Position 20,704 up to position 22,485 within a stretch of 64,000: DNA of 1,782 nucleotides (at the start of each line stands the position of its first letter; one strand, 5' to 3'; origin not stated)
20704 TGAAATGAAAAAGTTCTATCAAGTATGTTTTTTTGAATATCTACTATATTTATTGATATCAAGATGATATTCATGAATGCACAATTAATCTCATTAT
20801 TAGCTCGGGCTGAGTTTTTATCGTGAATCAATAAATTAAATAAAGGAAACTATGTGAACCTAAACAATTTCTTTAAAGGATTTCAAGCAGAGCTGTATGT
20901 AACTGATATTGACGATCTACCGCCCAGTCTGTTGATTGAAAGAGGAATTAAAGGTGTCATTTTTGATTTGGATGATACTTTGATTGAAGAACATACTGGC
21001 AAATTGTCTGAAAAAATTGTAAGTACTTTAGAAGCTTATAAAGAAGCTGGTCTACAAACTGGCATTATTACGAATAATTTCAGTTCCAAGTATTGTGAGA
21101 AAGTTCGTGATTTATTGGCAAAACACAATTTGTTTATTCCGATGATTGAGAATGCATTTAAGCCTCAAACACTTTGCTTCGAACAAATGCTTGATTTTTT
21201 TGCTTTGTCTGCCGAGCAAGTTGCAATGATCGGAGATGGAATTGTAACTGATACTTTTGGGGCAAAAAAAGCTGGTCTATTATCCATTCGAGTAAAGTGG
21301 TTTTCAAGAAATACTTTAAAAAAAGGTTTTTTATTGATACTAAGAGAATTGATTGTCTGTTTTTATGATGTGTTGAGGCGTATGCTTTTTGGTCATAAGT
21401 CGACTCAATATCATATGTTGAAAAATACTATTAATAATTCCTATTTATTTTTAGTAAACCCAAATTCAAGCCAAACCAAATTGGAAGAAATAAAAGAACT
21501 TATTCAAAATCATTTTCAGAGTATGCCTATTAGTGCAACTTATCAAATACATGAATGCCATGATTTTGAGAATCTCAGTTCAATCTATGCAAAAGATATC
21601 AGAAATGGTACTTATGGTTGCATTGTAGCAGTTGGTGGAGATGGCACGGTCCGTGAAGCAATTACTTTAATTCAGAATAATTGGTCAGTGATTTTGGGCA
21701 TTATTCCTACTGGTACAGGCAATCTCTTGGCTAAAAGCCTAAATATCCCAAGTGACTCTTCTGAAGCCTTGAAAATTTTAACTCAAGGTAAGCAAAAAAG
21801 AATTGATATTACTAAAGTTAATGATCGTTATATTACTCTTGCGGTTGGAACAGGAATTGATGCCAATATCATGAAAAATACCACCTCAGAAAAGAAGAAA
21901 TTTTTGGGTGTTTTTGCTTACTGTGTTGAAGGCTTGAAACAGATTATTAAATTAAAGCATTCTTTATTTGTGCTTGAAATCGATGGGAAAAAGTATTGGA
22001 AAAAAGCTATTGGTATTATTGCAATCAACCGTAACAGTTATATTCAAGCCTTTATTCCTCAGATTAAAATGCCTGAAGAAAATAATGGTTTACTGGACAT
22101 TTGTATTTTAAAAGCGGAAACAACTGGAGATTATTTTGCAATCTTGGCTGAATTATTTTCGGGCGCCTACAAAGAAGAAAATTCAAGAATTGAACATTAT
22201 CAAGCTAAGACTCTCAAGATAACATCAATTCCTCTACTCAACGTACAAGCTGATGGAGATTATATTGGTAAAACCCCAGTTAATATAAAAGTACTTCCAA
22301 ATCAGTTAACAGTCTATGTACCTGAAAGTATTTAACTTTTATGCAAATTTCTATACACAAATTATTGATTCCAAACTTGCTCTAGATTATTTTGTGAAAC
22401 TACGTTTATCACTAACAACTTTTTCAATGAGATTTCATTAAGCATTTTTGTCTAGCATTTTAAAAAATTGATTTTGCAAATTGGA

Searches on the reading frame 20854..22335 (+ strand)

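Call 107: search_protein_families(library=pfam, proteins=[window:20854-22335:+], max_evalue=0.00001)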
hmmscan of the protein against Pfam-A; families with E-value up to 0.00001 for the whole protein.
window:20854-22335:+ (493 aa): 6 families
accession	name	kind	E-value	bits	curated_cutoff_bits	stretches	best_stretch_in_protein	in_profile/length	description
PF00781.29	DAGK_cat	-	4e-24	85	23.6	1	197-322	2-125/125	Diacylglycerol kinase catalytic domain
PF19279.4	YegS_C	-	8.9e-17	61.7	27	1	331-488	3-157/158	YegS C-terminal NAD kinase beta sandwich-like domain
PF00702.32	Hydrolase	-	1.8e-11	45.3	26.4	1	47-141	95-191/191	haloacid dehalogenase-like hydrolase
PF09419.16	PGP_phosphatase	-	2.1e-10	40.9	20.4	1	13-146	20-162/168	Mitochondrial PGP phosphatase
PF13419.12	HAD_2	-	1.2e-08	35.7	23.8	1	48-146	77-177/178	Haloacid dehalogenase-like hydrolase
PF13242.12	Hydrolase_like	-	4.5e-06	26.9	22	1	103-148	4-49/75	HAD-hyrolase-like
